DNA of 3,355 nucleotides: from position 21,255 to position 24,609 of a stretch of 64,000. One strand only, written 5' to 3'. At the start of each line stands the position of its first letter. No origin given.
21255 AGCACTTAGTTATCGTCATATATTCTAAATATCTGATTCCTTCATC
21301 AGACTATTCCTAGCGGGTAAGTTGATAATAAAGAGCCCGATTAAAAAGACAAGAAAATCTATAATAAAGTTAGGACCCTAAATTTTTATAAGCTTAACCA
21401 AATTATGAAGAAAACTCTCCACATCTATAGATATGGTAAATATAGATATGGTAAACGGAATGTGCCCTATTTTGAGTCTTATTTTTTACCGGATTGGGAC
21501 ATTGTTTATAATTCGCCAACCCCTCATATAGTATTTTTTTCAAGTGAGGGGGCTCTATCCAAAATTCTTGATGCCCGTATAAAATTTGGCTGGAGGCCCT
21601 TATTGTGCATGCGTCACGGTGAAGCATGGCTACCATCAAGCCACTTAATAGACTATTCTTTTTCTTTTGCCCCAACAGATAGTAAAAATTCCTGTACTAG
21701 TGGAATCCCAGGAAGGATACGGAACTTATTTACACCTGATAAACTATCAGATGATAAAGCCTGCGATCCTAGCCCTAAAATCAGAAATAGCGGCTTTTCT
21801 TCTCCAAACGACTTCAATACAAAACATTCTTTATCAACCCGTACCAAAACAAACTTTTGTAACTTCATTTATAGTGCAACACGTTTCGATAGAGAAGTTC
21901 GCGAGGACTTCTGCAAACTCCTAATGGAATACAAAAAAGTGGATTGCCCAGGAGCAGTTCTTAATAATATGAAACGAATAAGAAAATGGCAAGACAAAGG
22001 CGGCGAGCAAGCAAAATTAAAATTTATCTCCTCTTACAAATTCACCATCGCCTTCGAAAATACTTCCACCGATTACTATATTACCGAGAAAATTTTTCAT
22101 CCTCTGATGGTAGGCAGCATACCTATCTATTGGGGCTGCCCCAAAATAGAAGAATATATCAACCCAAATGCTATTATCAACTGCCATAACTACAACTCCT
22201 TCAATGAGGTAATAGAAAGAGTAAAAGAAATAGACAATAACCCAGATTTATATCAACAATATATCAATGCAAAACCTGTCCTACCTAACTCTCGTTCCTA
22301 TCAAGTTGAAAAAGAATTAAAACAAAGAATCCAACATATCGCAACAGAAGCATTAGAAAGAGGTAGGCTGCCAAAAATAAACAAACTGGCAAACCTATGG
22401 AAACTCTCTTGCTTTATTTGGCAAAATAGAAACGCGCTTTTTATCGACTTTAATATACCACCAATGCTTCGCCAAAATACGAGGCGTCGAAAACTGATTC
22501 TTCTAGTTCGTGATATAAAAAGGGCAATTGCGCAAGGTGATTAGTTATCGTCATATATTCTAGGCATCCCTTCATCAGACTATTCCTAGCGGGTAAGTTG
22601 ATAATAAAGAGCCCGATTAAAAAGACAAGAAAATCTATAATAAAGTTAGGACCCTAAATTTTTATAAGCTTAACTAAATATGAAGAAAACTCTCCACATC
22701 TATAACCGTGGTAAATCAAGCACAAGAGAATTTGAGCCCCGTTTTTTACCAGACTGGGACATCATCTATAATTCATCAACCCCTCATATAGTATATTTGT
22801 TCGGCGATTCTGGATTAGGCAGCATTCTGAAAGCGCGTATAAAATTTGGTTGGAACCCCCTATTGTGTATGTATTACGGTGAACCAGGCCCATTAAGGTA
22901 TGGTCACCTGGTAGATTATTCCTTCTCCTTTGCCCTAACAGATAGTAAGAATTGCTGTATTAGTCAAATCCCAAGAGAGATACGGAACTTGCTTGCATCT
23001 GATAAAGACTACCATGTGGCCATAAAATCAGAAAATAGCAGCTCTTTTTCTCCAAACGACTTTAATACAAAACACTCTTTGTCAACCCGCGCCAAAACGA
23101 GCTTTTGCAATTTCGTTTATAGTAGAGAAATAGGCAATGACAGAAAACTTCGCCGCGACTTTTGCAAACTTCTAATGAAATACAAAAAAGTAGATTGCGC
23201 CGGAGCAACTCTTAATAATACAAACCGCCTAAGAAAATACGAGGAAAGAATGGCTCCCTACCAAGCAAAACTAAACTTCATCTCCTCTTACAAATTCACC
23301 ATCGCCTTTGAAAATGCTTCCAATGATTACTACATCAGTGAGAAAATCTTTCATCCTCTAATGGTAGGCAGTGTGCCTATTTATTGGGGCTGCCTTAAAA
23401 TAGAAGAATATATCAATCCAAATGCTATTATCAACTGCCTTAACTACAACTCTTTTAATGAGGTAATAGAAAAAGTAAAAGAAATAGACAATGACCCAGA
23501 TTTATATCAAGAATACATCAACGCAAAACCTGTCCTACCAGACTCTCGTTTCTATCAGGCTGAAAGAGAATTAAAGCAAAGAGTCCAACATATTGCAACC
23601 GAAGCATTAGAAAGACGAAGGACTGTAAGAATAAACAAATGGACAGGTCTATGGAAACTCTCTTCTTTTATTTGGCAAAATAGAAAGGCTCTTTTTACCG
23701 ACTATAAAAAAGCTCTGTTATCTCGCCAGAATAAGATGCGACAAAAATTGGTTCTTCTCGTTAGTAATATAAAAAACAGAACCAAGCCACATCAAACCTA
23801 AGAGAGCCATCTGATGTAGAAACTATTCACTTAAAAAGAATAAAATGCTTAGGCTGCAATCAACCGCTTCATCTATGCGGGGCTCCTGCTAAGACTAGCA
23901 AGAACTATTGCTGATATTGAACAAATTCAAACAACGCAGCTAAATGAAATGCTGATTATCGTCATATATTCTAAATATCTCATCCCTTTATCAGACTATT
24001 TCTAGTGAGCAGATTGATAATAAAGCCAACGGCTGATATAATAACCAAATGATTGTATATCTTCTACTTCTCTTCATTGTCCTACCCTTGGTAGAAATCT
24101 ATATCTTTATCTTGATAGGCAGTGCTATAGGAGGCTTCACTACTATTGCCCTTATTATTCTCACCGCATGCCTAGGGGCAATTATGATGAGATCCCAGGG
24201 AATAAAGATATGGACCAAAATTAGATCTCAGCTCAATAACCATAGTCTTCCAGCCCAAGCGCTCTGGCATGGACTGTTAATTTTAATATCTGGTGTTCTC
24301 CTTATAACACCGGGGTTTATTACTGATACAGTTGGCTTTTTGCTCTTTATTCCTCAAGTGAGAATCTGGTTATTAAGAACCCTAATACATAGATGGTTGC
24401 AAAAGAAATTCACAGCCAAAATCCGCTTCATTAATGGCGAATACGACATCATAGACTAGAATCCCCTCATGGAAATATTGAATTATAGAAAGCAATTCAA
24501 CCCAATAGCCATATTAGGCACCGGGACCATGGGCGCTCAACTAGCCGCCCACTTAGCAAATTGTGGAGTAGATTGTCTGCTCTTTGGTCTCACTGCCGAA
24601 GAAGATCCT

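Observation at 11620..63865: Ten glycosyltransferases, mostly of eukaryote-typical families (GT14, GT10, GT92-like), scattered through a housekeeping backbone without glycan-export or sugar-nucleotide genes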

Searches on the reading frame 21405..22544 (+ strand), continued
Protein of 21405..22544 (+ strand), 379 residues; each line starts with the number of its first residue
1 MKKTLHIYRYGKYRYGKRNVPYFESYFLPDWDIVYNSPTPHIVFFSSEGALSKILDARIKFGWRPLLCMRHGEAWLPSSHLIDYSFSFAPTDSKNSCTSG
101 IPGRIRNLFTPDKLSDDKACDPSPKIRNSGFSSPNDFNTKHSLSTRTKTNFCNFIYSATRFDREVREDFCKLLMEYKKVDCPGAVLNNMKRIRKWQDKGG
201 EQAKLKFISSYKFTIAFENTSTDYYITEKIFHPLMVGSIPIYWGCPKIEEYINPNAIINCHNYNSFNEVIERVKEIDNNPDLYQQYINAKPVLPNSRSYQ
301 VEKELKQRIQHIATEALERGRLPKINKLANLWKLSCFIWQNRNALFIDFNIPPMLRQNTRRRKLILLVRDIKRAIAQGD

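Call 71: predict_structure(alignment_id=A3)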
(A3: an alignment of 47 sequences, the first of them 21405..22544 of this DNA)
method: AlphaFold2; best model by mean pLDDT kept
length: 379 residues; sequences in the alignment: 47
mean_pLDDT: 87.2   pTM: 0.85
mean pLDDT of the five models: 87.2, 85.6, 85.2, 84.8, 84.6
residues with pLDDT >= 90: 240; 70-90: 82; 50-70: 45; < 50: 12
segments of 3 or more residues with pLDDT < 50: 120-126
pLDDT, mean of each block of 10 residues (from residue 1): 94 65 90 95 91 93 96 83 95 92 71 51 49 83 93 84 90 98 90 75 93 96 94 96 97 98 98 99 98 95 95 98 94 94 74 57 78 77
secondary structure, 60 per line:
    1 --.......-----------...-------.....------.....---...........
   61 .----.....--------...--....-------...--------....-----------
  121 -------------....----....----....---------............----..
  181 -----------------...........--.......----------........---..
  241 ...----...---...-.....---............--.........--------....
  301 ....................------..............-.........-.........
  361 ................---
elements in order: E3-9 E31-35 E42-46 H50-61 E66-70 E84-87 E95-97 H106-109 H134-137 H142-145 E150-153 H163-174 H198-208 E211-217 H228-235 E239-243 H266-277 H280-288 H297-320 H327-340 H342-350 H352-376

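Call 73: fold_search(model_id=the predicted structure, library=pdb)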
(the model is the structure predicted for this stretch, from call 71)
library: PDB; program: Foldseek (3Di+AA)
matches with E <= 10: 628; with E <= 0.001: 28
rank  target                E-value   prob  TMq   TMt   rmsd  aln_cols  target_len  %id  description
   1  2nzx_C                1.7e-17  1.00  0.59  0.64   6.2       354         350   23  Crystal Structure of alpha1,3-Fucosyltransferase with GDP (released 2007-01-23)
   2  2nzw_A                1.2e-16  1.00  0.58  0.63   7.1       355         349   22  Crystal Structure of alpha1,3-Fucosyltransferase (released 2007-01-23)
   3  2nzw_C                2.3e-16  1.00  0.59  0.64   6.8       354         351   22  Crystal Structure of alpha1,3-Fucosyltransferase (released 2007-01-23)
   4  2nzx_A                3.3e-16  1.00  0.58  0.64   6.9       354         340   20  Crystal Structure of alpha1,3-Fucosyltransferase with GDP (released 2007-01-23)
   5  2nzy_A                5.5e-16  1.00  0.58  0.64   6.6       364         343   20  Crystal Structure of alpha1,3-Fucosyltransferase with GDP-fucose (released 2007-01-23)
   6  2nzw_B                6.5e-16  1.00  0.57  0.63   6.7       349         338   20  Crystal Structure of alpha1,3-Fucosyltransferase (released 2007-01-23)
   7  5zoi_A                3.6e-14  1.00  0.56  0.61   7.1       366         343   20  Crystal Structure of alpha1,3-Fucosyltransferase (released 2019-06-26)
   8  7yro_G                7.4e-12  1.00  0.51  0.57   5.7       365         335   18  Crystal structure of mango fucosyltransferase 13 (released 2023-08-16)
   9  7yro_A                8.3e-12  1.00  0.50  0.56   6.0       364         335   18  Crystal structure of mango fucosyltransferase 13 (released 2023-08-16)
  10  7yro_B                2.2e-11  1.00  0.52  0.58   6.8       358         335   19  Crystal structure of mango fucosyltransferase 13 (released 2023-08-16)
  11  7yro_H                3.3e-11  1.00  0.50  0.55   6.4       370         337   18  Crystal structure of mango fucosyltransferase 13 (released 2023-08-16)
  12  8d0o_A                3.9e-11  1.00  0.51  0.63   7.6       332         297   17  Human alpha1,3-fucosyltransferase FUT9, heavy atom derivative (released 2023-05-24)
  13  7yro_D                5.5e-11  1.00  0.52  0.58   5.6       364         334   17  Crystal structure of mango fucosyltransferase 13 (released 2023-08-16)
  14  7yro_F                6.9e-11  1.00  0.51  0.56   5.9       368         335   18  Crystal structure of mango fucosyltransferase 13 (released 2023-08-16)
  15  7yro_C                8.2e-11  1.00  0.52  0.58   4.8       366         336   18  Crystal structure of mango fucosyltransferase 13 (released 2023-08-16)
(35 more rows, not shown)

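Call 78: search_dna_similar(query=window:21405-22544:+, collection=plasmids, mode=protein, max_evalue=0.00001, max_rows=15)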
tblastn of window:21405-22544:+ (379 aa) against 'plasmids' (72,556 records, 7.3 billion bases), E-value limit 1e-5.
Records with a match: 7; places in all: 7; records where one place covers at least 80% of the query: 0.
Best place of each record, by identity: <60% 7.
By first word of the organism name: Azospirillum 7.
By predicted mobility (MOB-suite, as given by PLSDB): non-mobilizable 5; mobilizable 2.
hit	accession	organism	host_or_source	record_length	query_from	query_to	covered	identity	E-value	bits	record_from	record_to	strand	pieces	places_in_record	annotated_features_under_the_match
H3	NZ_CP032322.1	Azospirillum argentinense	soil sample,Agricultural field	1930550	147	344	52%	27.0%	1e-14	83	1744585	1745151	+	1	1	record has no annotation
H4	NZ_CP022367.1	Azospirillum sp. TSH58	single cell,paddy soils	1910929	139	293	41%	30.3%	2e-15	86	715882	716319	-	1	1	record has no annotation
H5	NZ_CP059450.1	Azospirillum brasilense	Prokaryotes,soil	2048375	147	293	39%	31.3%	2e-15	86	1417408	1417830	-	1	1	none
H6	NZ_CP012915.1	Azospirillum brasilense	Digitaria eriantha,microbe,root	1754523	147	293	39%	29.9%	2e-14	83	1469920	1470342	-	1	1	none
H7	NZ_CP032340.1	Azospirillum brasilense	soil sample,Agricultural field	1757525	147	293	39%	29.9%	2e-14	83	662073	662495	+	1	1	none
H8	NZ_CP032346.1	Azospirillum brasilense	soil sample,Agricultural field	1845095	147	293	39%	29.9%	4e-14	82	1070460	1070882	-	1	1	record has no annotation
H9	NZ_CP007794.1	Azospirillum argentinense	Triticum aestivum L.,Root,wheat ...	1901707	147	299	40%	28.8%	3e-14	82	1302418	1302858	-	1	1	record has no annotation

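Call 82: get_annotated_region(hit=H5, flank=9000)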
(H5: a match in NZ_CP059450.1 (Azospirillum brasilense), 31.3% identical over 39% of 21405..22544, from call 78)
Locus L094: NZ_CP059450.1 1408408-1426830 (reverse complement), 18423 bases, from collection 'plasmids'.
description: Azospirillum brasilense strain 2020WEIHUA_K plasmid unnamed1, complete sequence
organism: Azospirillum brasilense (NCBI taxid 192)
taxonomy: Bacteria; Pseudomonadota; Alphaproteobacteria; Rhodospirillales; Azospirillaceae; Azospirillum; Azospirillum brasilense
host: -; source: Prokaryotes,soil; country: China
typing (MOB-suite, as given by PLSDB): mobilizable; replicon rep_cluster_622; relaxase MOBP
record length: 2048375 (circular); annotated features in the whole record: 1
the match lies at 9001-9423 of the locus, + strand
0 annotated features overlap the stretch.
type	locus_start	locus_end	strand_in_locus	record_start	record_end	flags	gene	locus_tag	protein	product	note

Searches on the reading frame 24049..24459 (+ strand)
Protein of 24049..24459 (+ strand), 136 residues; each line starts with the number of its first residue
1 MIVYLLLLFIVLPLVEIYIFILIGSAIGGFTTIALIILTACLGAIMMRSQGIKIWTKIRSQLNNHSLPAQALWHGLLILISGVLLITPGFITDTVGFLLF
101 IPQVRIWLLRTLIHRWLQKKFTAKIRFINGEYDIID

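Call 46: search_protein_families(library=pfam, proteins=[window:24049-24459:+], max_evalue=0.001)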
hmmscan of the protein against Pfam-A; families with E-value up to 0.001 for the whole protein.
window:24049-24459:+ (136 aa): 1 family
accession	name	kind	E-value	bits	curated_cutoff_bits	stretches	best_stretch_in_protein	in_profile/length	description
PF04186.18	FxsA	-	5e-35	120.3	25.2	1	7-112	1-106/109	FxsA cytoplasmic membrane protein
